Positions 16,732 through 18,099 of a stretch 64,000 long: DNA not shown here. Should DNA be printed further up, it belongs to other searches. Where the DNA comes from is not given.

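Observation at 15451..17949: Radical SAM/SPASM enzyme paired with two paralogous lipoprotein-like proteins that carry VYGPPP and VYGPPS(W/Y) motifs at both ends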

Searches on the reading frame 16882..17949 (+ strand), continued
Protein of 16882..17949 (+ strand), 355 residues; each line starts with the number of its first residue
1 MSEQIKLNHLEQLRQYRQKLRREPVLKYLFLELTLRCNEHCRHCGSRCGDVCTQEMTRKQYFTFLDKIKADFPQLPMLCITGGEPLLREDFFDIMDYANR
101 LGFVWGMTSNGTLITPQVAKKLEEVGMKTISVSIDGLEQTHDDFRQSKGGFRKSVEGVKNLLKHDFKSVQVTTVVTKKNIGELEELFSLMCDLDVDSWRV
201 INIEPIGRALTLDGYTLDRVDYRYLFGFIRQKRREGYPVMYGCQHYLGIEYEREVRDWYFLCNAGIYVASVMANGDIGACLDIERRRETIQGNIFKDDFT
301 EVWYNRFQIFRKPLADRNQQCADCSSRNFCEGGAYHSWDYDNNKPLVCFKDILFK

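Call 45: find_homologous_proteins(query=P0299, max_evalue=1e-40)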
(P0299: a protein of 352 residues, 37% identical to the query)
Query P0299 (352 aa): 3226 proteins with E <= 1e-40 among 7740 candidates; the best 120 are listed.
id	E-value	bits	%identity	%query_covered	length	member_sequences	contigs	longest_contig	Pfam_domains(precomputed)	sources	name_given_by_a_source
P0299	1.6e-243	825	100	100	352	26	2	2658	PF13186.12,PF04055.28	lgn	-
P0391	2.2e-240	815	99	100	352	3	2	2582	PF13186.12,PF04055.28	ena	-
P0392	3.6e-235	798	97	100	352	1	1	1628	PF13186.12,PF04055.28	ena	-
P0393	1.8e-228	776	94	100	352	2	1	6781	PF13186.12,PF04055.28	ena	-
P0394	3.1e-225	765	93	100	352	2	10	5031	PF13186.12,PF04055.28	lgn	-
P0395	3.6e-213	725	92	95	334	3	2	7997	PF13186.12,PF04055.28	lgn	-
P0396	7.1e-209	711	85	100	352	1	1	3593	PF13186.12,PF04055.28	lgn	-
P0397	1.2e-203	694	82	100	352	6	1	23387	PF13186.12,PF04055.28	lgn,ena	-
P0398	1.3e-193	661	77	100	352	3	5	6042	PF13186.12,PF04055.28,PF13353.12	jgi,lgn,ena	-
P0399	2.9e-179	614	70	100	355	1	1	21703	PF13186.12,PF04055.28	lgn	-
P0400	4.8e-169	580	67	100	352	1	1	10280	PF13186.12,PF04055.28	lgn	-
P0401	1.6e-166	572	68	100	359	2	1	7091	PF13186.12,PF04055.28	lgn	-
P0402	9.0e-143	494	100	62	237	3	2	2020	PF04055.28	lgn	-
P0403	1.7e-123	430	51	100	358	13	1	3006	PF13186.12,PF04055.28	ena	-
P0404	8.2e-121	421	51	99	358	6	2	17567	PF13186.12,PF04055.28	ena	-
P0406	1.4e-120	421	50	100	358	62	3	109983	PF13186.12,PF04055.28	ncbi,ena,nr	ncbi:MAG: TIGR04133 family radical SAM/SPASM protein [Alistipes sp.]|nr:TIGR04133 family radical SAM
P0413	2.5e-119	417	52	98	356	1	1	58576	PF13186.12,PF04055.28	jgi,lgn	jgi:radical SAM enzyme (rSAM/lipoprotein system)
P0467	1.1e-116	408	49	100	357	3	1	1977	PF13186.12,PF04055.28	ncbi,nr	ncbi:MAG: TIGR04133 family radical SAM/SPASM protein [Alistipes sp.]|nr:TIGR04133 family radical SAM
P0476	2.7e-116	407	49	100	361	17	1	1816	PF13186.12,PF04055.28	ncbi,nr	ncbi:MAG: TIGR04133 family radical SAM/SPASM protein [Alistipes sp.]|nr:TIGR04133 family radical SAM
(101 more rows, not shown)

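Call 46: find_encoding_contigs(protein=P0406, flank=3000, max_places=2)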
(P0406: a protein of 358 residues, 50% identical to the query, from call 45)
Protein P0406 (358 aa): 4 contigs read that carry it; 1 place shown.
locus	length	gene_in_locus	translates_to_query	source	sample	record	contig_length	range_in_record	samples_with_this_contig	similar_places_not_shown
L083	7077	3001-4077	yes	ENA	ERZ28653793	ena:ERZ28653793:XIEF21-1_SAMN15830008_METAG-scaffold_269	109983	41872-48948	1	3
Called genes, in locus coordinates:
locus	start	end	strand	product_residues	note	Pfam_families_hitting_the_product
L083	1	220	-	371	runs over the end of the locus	PF07396:Porin_O_P, PF07642:BBP2 (faint)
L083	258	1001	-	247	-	PF07603:Lcl_C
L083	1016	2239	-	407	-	PF03544:TonB_C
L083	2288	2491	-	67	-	PF00313:CSD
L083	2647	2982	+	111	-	-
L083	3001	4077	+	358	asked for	PF04055:Radical_SAM, PF13186:SPASM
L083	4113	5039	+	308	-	PF00005:ABC_tran, PF13304:AAA_21 (weak), PF13732:DrrA1-3_C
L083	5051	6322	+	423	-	PF12698:ABC2_membrane_3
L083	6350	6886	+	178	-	-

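Call 47: find_encoding_contigs(protein=P0413, flank=3000, max_places=2)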
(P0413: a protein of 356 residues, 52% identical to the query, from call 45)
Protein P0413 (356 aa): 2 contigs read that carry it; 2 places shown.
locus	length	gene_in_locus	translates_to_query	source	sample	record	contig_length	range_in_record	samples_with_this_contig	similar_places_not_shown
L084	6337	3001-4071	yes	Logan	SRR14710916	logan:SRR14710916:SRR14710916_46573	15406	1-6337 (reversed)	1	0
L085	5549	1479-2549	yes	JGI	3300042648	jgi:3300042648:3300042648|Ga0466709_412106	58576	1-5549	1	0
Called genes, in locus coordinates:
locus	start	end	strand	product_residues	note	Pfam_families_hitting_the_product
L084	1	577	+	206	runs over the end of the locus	PF01300:Sua5_yciO_yrdC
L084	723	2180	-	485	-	PF02386:TrkH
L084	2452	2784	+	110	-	PF13620:CarboxypepD_reg (weak)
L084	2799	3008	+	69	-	-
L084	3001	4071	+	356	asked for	PF04055:Radical_SAM, PF13186:SPASM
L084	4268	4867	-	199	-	PF01184:Gpr1_Fun34_YaaH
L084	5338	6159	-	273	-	PF22599:SecDF_P1_head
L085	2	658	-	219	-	?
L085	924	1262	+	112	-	PF13620:CarboxypepD_reg (weak)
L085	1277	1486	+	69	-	-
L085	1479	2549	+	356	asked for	PF04055:Radical_SAM, PF13186:SPASM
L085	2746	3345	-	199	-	PF01184:Gpr1_Fun34_YaaH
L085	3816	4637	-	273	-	PF22599:SecDF_P1_head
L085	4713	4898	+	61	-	-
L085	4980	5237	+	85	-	-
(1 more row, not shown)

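Call 48: find_encoding_contigs(protein=P0397, flank=3000, max_places=2)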
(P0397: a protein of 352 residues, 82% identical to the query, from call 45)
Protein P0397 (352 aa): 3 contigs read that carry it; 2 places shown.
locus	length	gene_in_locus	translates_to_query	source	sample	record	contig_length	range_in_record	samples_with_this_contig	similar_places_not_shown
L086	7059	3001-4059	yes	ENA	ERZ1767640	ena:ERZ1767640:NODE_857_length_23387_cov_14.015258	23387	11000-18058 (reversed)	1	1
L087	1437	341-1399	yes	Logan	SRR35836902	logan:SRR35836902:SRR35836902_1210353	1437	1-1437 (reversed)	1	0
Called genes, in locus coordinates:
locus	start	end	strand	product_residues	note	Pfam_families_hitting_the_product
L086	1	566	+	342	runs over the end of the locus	PF05343:Peptidase_M42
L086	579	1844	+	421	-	PF13353:Fer4_12, PF04055:Radical_SAM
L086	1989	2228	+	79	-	-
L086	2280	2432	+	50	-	-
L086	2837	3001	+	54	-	-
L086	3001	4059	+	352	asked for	PF04055:Radical_SAM, PF13186:SPASM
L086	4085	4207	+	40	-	-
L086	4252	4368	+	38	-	-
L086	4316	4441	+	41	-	-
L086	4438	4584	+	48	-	-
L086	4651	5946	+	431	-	PF04055:Radical_SAM, PF13353:Fer4_12 (weak)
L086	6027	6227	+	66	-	-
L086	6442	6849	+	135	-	-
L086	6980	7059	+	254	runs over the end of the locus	PF00149:Metallophos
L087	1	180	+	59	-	?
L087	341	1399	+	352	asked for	PF04055:Radical_SAM, PF13186:SPASM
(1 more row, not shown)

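Call 54: predict_structure(alignment_id=A1)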
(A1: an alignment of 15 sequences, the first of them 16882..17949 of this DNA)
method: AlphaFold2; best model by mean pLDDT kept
length: 355 residues; sequences in the alignment: 15
mean_pLDDT: 73.3   pTM: 0.79
mean pLDDT of the five models: 73.3, 70.1, 67.2, 61.8, 60.5
residues with pLDDT >= 90: 75; 70-90: 147; 50-70: 78; < 50: 55
segments of 3 or more residues with pLDDT < 50: 36-53, 245-255, 261-285
pLDDT, mean of each block of 10 residues (from residue 1): 70 72 71 52 44 69 90 81 74 94 86 94 93 91 84 96 93 89 96 90 61 75 85 85 51 52 39 32 49 74 70 71 76 61 66 60
secondary structure, 60 per line:
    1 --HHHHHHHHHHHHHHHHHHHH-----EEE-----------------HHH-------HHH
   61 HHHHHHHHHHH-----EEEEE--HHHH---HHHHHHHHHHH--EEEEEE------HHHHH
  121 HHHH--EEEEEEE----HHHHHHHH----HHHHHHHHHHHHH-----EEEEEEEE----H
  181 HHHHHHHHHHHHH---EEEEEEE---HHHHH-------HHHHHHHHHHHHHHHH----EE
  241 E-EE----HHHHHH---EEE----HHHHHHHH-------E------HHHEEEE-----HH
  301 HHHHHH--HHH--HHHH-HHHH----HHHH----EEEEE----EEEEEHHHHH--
elements in order: H3-22 E28-30 H58-71 E77-81 H84-87 H91-101 E104-109 H116-124 E127-133 H138-145 H150-162 E168-175 H180-193 E197-203 H207-211 H219-234 E239-241 H249-254 E258-260 H265-272 E290-293 H299-306 H314-317 H319-322 H327-330 E335-339 E344-348 H349-353

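Call 60: fold_search(model_id=the predicted structure, library=pdb)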
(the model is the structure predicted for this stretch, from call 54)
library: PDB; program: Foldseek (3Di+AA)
matches with E <= 10: 1666; with E <= 0.001: 126
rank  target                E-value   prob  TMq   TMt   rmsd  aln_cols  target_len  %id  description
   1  6efn                  4.4e-11  1.00  0.60  0.56   8.3       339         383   21  Structure of a RiPP maturase, SkfB (released 2018-10-24)
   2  5v1s_A                8.4e-10  1.00  0.60  0.52   9.0       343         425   19  Crystal structure of Streptococcus suis SuiB bound to S-adenosylmethionine (released 2017-08-30)
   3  5v1t_A                2.3e-09  1.00  0.60  0.50   9.3       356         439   16  Crystal structure of Streptococcus suis SuiB bound to precursor peptide SuiA (released 2017-08-30)
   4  8hzv_A                2.9e-09  1.00  0.52  0.40   8.5       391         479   14  The crystal structure of a Radical SAM Enzyme DesII (released 2024-07-10)
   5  2fb2_B                8.0e-09  1.00  0.48  0.52   3.6       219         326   21  Structure of the MoaA Arg17/266/268/Ala triple mutant (released 2006-05-09)
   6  5v1q_A                8.5e-09  1.00  0.60  0.51   9.6       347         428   18  Crystal structure of Streptococcus suis SuiB (released 2017-08-30)
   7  5v1s_B                1.3e-08  1.00  0.58  0.50   9.6       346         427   18  Crystal structure of Streptococcus suis SuiB bound to S-adenosylmethionine (released 2017-08-30)
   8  5v1q_B                1.5e-08  1.00  0.60  0.50   9.3       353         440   19  Crystal structure of Streptococcus suis SuiB (released 2017-08-30)
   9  7vob                  2.6e-08  1.00  0.43  0.46   2.6       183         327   26  The crystal structure of a Radical SAM Enzyme BlsE involved in the Biosynthesis of Blasticidin S (released 2022-05-04)
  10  1tv7_A                2.8e-08  1.00  0.44  0.47   3.5       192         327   22  Structure of the S-adenosylmethionine dependent Enzyme MoaA (released 2004-08-31)
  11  8hzy_B                3.5e-08  1.00  0.51  0.41   7.6       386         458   13  The crystal structure of a Radical SAM Enzyme DesII (released 2024-07-10)
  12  1tv7_B                5.6e-08  1.00  0.47  0.51   3.9       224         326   20  Structure of the S-adenosylmethionine dependent Enzyme MoaA (released 2004-08-31)
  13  8hzv_D                5.6e-08  1.00  0.50  0.40   8.4       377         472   13  The crystal structure of a Radical SAM Enzyme DesII (released 2024-07-10)
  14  7tom                  6.4e-08  1.00  0.45  0.33   8.2       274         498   17  X-ray crystal structure of glycerol dibiphytanyl glycerol tetraether - macrocyclic archaeol synthase (GDGT-MAS) from Met (released 2022-08-31)
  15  8hzv_B                6.4e-08  1.00  0.48  0.38   9.1       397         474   13  The crystal structure of a Radical SAM Enzyme DesII (released 2024-07-10)
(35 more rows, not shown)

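Call 65: list_cluster_members(proteins=[window:16882-17946:+, window:15451-15690:+, window:16379-16870:+, window:15969-16358:+])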
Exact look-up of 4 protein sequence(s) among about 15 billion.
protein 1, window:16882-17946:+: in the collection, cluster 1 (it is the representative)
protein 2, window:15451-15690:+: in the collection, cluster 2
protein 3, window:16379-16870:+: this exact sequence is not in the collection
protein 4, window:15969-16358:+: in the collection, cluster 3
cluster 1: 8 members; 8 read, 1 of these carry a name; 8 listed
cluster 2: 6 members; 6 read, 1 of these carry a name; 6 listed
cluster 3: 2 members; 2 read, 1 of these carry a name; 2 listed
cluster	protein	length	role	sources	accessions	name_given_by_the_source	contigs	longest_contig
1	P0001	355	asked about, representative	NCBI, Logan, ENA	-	-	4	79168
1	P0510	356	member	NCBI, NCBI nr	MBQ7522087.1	MAG: radical SAM protein [Clostridia bacterium] | radical SAM protein [Clostridia bacterium]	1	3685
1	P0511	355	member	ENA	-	-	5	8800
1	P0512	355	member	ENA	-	-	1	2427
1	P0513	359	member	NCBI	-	-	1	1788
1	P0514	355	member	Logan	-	-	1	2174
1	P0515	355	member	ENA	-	-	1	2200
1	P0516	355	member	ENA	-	-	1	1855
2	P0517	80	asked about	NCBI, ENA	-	-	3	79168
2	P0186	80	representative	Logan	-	-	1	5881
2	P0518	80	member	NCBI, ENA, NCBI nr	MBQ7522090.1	MAG: hypothetical protein IJU14_04325 [Clostridia bacterium] | hypothetical protein [Clostridia bacterium]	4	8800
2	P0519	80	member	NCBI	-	-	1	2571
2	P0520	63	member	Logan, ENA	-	-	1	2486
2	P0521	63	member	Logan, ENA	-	-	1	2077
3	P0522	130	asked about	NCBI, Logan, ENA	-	-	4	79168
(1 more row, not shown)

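Call 71: search_protein_families(library=ncbifam, proteins=[L083:2647-2979:+, L084:2452-2781:+, L084:2799-3005:+, L083:3001-4074:+, L084:3001-4068:+, L086:3001-4056:+], max_evalue=0.01)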
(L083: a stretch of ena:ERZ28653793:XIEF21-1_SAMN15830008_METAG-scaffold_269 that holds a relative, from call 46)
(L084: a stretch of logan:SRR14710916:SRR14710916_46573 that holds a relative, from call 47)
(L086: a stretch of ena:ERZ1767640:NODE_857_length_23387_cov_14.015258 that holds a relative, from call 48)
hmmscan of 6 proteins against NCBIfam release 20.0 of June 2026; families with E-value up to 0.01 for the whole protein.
L083:2647-2979:+ (111 aa): 0 families

L084:2452-2781:+ (110 aa): 1 family
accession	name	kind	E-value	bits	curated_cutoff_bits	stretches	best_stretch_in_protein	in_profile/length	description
TIGR04134.1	lipo_with_rSAM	hypoth_equivalog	1.8e-22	80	39.8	1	4-109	9-126/150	radical SAM-associated putative lipoprotein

L084:2799-3005:+ (69 aa): 1 family
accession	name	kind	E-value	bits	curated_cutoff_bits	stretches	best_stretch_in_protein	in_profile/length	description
TIGR04134.1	lipo_with_rSAM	hypoth_equivalog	2e-05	24.7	39.8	1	6-51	7-48/150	radical SAM-associated putative lipoprotein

L083:3001-4074:+ (358 aa): 67 families (the best 25 are shown)
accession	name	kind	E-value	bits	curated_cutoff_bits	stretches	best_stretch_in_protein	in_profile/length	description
TIGR04133.1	rSAM_w_lipo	hypoth_equivalog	2.9e-170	565.8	425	1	8-357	1-349/350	TIGR04133 family radical SAM/SPASM protein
TIGR03913.1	rad_SAM_trio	equivalog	5.4e-35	120.7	591.75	1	22-357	10-357/477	GDL motif peptide-associated radical SAM/SPASM maturase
TIGR04545.1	rSAM_ahbD_hemeb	equivalog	9.1e-35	120.7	500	1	34-347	3-326/339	heme b synthase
TIGR04055.1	rSAM_NirJ2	equivalog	1.2e-34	120.3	500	1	34-338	3-303/326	putative heme d1 biosynthesis radical SAM protein NirJ2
TIGR04053.2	TIGR04053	equivalog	3.6e-33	115.3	395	1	33-240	10-214/366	TIGR04053 family radical SAM/SPASM domain-containing protein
TIGR04103.1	rSAM_nif11_3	equivalog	5.1e-33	114.3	725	1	31-357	5-347/412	nif11-class peptide radical SAM maturase 3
TIGR04347.1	pseudo_SAM_Halo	equivalog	6.9e-31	107.9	525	1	32-340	39-366/390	TIGR04347 family pseudo-SAM/SPASM protein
TIGR03962.1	mycofact_rSAM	equivalog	3e-30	105.6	265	1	33-342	14-316/339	mycofactocin radical SAM maturase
TIGR04051.1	rSAM_NirJ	equivalog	4.4e-28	98.3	515.45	2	34-242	5-212/354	heme d1 biosynthesis radical SAM protein NirJ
TIGR04303.1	GeoRSP_rSAM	equivalog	4.4e-25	88.9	400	1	32-339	6-306/325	GeoRSP system radical SAM/SPASM protein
TIGR04546.1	rSAM_ahbC_deAc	equivalog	3.1e-23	82.2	650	1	33-175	41-178/390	12,18-didecarboxysiroheme deacetylase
TIGR04054.1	rSAM_NirJ1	equivalog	8.9e-23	80.5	650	1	33-236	38-236/387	putative heme d1 biosynthesis radical SAM protein NirJ1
NF050035.1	rSAM_WgK_link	exception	4.9e-22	78.4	650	2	37-249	15-222/367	radical SAM/SPASM peptide maturase WgkB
TIGR02109.1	PQQ_syn_pqqE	equivalog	7.6e-21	74.4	381.35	1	33-331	9-304/358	pyrroloquinoline quinone biosynthesis protein PqqE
TIGR04317.1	W_rSAM_matur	equivalog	1.4e-19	70.5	380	1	29-335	2-319/349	tungsten cofactor oxidoreductase radical SAM maturase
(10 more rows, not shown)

L084:3001-4068:+ (356 aa): 68 families (the best 25 are shown)
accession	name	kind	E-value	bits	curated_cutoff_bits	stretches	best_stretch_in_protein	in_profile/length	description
TIGR04133.1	rSAM_w_lipo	hypoth_equivalog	1.7e-172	573.2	425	1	7-355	1-349/350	TIGR04133 family radical SAM/SPASM protein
TIGR04055.1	rSAM_NirJ2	equivalog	1.1e-37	130.3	500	1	32-335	2-302/326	putative heme d1 biosynthesis radical SAM protein NirJ2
TIGR04545.1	rSAM_ahbD_hemeb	equivalog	4.8e-34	118.3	500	1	32-336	2-317/339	heme b synthase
TIGR04347.1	pseudo_SAM_Halo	equivalog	6.6e-34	117.8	525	1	25-338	33-366/390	TIGR04347 family pseudo-SAM/SPASM protein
TIGR04051.1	rSAM_NirJ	equivalog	1.6e-33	116.2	515.45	1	31-234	3-202/354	heme d1 biosynthesis radical SAM protein NirJ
TIGR04053.2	TIGR04053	equivalog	6.1e-33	114.5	395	1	30-241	8-217/366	TIGR04053 family radical SAM/SPASM domain-containing protein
TIGR03962.1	mycofact_rSAM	equivalog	1.5e-30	106.6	265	1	32-339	14-315/339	mycofactocin radical SAM maturase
TIGR04546.1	rSAM_ahbC_deAc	equivalog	2.2e-30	105.8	650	1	30-239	39-245/390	12,18-didecarboxysiroheme deacetylase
TIGR03913.1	rad_SAM_trio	equivalog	1.1e-29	103.2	591.75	1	32-308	21-303/477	GDL motif peptide-associated radical SAM/SPASM maturase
TIGR04054.1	rSAM_NirJ1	equivalog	2.1e-28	99.1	650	1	17-235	23-237/387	putative heme d1 biosynthesis radical SAM protein NirJ1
TIGR04103.1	rSAM_nif11_3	equivalog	3.4e-27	95.1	725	1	30-306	5-287/412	nif11-class peptide radical SAM maturase 3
TIGR04303.1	GeoRSP_rSAM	equivalog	3.7e-25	89.2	400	1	33-337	8-306/325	GeoRSP system radical SAM/SPASM protein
NF047865.1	rSAM_PapB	equivalog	9.2e-23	81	340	1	37-339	10-318/330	PapB family radical SAM/SPASM ranthipeptide maturase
TIGR04317.1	W_rSAM_matur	equivalog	2.3e-22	79.6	380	1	28-334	2-320/349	tungsten cofactor oxidoreductase radical SAM maturase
NF050035.1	rSAM_WgK_link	exception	5.2e-22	78.3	650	2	36-248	15-223/367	radical SAM/SPASM peptide maturase WgkB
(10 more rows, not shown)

L086:3001-4056:+ (352 aa): 75 families (the best 25 are shown)
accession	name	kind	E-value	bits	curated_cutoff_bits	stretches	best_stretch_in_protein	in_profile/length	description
TIGR04133.1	rSAM_w_lipo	hypoth_equivalog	2.2e-139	464.3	425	1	3-351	1-349/350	TIGR04133 family radical SAM/SPASM protein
TIGR04055.1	rSAM_NirJ2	equivalog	4e-35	121.9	500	1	29-331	3-302/326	putative heme d1 biosynthesis radical SAM protein NirJ2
TIGR04545.1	rSAM_ahbD_hemeb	equivalog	9.2e-34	117.4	500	2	29-214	3-184/339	heme b synthase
TIGR04103.1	rSAM_nif11_3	equivalog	1.4e-32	112.9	725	1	25-332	4-324/412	nif11-class peptide radical SAM maturase 3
TIGR04053.2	TIGR04053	equivalog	4.2e-32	111.8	395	1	27-231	9-210/366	TIGR04053 family radical SAM/SPASM domain-containing protein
TIGR04051.1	rSAM_NirJ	equivalog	3e-31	108.7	515.45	2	28-213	4-184/354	heme d1 biosynthesis radical SAM protein NirJ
TIGR03962.1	mycofact_rSAM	equivalog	1e-29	103.8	265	1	27-335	13-315/339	mycofactocin radical SAM maturase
TIGR04546.1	rSAM_ahbC_deAc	equivalog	1.3e-29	103.2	650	1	27-223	40-231/390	12,18-didecarboxysiroheme deacetylase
TIGR04303.1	GeoRSP_rSAM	equivalog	1.4e-29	103.7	400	1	29-333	8-306/325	GeoRSP system radical SAM/SPASM protein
TIGR03913.1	rad_SAM_trio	equivalog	1.8e-29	102.5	591.75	1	28-333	21-335/477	GDL motif peptide-associated radical SAM/SPASM maturase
TIGR04347.1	pseudo_SAM_Halo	equivalog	4e-28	98.8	525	1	17-194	28-202/390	TIGR04347 family pseudo-SAM/SPASM protein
NF050035.1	rSAM_WgK_link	exception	1.4e-27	96.7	650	2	32-244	15-223/367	radical SAM/SPASM peptide maturase WgkB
TIGR02109.1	PQQ_syn_pqqE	equivalog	3.6e-26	91.9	381.35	1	28-332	9-311/358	pyrroloquinoline quinone biosynthesis protein PqqE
TIGR04054.1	rSAM_NirJ1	equivalog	4.6e-26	91.3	650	1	25-164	35-171/387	putative heme d1 biosynthesis radical SAM protein NirJ1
NF047865.1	rSAM_PapB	equivalog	4.4e-24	85.3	340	1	25-338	2-321/330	PapB family radical SAM/SPASM ranthipeptide maturase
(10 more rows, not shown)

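Call 73: find_related_loci(query=A4, collection=metagenome_contigs, flank=2000)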
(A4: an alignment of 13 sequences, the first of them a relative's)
Query A4 (358 aa) in metagenome_contigs; peptide patterns used: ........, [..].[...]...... (x = any residue, [..] = any of these).
600 stretches matched a pattern (row limit reached: there are more); 578 encode a relative of the query (tblastn E <= 1e-3); the best 80 are kept; 80 distinct loci.
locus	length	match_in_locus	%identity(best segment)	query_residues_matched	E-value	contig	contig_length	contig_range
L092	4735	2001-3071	83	1-358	0e+0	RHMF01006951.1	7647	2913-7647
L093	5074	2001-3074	81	1-358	0e+0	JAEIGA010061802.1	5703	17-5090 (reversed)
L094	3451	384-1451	81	2-357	0e+0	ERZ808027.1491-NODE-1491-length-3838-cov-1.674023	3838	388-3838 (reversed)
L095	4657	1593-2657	78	1-356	0e+0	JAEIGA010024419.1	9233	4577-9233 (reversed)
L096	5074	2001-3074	74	1-358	0e+0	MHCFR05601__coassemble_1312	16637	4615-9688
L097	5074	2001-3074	70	1-358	2e-175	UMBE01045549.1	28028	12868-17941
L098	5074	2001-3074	70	1-358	4e-176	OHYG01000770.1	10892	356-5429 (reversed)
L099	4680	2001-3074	70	1-358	4e-177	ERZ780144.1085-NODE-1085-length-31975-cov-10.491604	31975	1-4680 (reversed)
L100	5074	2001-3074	70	1-358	2e-175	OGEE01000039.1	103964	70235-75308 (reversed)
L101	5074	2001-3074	70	1-358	2e-176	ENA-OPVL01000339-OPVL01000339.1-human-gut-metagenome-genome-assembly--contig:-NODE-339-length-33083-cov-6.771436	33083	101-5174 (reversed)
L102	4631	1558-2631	70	1-358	4e-177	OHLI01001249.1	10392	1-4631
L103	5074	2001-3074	70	1-358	3e-176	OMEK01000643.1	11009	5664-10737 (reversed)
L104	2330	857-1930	70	1-358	0e+0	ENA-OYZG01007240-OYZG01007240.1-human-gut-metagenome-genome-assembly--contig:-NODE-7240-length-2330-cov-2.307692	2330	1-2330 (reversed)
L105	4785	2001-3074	70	1-358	3e-176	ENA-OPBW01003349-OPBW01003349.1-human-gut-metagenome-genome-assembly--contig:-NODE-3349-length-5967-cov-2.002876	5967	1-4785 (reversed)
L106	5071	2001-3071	69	1-357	2e-174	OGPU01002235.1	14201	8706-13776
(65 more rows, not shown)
